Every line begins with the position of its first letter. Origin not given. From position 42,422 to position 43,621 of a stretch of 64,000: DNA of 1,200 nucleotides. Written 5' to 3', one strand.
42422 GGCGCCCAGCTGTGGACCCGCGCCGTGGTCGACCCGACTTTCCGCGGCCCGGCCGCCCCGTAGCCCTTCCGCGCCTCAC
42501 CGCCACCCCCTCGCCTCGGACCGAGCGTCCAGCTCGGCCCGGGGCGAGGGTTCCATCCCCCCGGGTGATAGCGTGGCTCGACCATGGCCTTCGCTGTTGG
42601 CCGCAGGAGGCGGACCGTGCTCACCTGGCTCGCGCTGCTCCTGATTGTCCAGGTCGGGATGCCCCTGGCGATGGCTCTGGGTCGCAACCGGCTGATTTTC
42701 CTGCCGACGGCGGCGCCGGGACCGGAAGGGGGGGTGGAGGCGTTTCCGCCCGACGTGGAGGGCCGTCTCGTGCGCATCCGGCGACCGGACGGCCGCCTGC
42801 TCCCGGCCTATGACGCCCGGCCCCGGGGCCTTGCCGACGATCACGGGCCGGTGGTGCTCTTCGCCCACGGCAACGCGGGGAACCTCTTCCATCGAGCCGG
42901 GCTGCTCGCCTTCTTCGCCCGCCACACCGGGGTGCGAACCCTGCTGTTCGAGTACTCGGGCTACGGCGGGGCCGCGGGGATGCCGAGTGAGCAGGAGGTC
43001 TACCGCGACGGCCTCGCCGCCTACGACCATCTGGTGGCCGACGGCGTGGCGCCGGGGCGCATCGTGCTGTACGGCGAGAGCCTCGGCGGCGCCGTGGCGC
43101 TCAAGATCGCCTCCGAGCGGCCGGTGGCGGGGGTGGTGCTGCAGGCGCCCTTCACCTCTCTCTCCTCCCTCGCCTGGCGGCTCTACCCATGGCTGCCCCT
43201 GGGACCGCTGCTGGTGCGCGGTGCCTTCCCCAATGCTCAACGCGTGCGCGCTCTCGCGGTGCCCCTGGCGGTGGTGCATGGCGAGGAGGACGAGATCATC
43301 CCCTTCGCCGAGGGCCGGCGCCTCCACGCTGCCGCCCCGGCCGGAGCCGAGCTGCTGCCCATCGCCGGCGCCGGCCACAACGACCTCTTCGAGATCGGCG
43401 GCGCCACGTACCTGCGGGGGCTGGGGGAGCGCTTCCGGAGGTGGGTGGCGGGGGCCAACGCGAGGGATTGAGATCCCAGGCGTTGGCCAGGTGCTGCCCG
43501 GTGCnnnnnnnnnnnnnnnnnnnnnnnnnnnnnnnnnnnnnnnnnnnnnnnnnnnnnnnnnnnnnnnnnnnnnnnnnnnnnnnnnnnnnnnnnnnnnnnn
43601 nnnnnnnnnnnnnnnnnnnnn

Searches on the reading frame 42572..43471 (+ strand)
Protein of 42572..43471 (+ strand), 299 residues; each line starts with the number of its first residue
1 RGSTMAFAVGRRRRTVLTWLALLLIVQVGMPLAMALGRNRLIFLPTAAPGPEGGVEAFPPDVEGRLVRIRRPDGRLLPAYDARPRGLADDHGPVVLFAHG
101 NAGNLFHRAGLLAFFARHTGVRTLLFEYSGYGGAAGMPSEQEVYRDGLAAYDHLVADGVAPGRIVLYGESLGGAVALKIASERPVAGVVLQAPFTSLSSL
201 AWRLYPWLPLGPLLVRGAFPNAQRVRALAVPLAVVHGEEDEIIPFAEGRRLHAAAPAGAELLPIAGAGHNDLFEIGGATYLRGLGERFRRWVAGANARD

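Call 10: search_protein_families(library=pfam, proteins=[window:42572-43471:+], max_evalue=0.01)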
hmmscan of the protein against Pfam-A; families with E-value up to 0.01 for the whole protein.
window:42572-43471:+ (299 aa): 8 families
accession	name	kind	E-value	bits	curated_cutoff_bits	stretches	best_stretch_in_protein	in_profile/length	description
PF12146.15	Hydrolase_4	-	1.8e-13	50.8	27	2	94-200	6-116/239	Serine aminopeptidase, S33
PF00561.26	Abhydrolase_1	-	2.4e-11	44.2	25.8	1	93-200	1-115/245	alpha/beta hydrolase fold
PF00326.27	Peptidase_S9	-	4.9e-06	26.6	22.6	1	141-254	42-169/213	Prolyl oligopeptidase family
PF02230.22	Abhydrolase_2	-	6.2e-05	23.4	23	0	213-252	140-179/217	Phospholipase/Carboxylesterase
PF20408.4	Abhydrolase_11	-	0.0007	19.8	27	1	94-241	4-139/193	Alpha/beta hydrolase domain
PF07859.19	Abhydrolase_3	-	0.0029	17.8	25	1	142-196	47-111/210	alpha/beta hydrolase fold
PF01738.24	DLH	-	0.0029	17.7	21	1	140-254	74-168/217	Dienelactone hydrolase family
PF12695.13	Abhydrolase_5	-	0.0045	17.2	27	0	213-272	84-143/164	Alpha/beta hydrolase family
